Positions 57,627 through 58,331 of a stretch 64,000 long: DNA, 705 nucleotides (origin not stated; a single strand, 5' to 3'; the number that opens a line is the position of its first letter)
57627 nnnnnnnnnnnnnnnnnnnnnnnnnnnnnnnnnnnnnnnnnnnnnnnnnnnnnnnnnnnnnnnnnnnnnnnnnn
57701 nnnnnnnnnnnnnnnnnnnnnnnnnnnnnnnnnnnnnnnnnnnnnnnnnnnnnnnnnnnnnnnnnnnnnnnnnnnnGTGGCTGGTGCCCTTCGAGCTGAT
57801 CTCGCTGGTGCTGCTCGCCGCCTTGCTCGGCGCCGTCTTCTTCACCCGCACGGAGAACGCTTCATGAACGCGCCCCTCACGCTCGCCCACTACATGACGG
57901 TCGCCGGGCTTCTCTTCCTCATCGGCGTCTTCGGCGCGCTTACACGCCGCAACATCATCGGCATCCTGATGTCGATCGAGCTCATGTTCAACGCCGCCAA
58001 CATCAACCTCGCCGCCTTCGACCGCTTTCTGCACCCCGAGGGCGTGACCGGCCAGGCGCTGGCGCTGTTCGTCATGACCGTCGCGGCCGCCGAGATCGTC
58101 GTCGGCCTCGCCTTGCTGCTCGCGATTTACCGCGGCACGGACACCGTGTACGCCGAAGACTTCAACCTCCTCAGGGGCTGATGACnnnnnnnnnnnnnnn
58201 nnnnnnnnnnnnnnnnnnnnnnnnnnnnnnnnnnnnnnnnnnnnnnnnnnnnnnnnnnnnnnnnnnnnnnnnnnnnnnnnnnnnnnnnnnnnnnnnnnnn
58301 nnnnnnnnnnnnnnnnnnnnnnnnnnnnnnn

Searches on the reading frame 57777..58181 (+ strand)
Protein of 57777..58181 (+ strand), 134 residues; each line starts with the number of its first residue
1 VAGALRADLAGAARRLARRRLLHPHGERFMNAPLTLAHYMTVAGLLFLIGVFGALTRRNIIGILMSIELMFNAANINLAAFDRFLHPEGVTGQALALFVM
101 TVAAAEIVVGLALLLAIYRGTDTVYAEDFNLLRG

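Call 68: search_protein_families(library=pfam, proteins=[window:57777-58181:+])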
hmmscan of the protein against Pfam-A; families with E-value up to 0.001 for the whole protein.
window:57777-58181:+ (134 aa): 1 family
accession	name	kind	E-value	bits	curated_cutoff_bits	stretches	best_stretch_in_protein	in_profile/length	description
PF00420.29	Oxidored_q2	-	9.3e-27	93.1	26.1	1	38-134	1-95/95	NADH-ubiquinone/plastoquinone oxidoreductase chain 4L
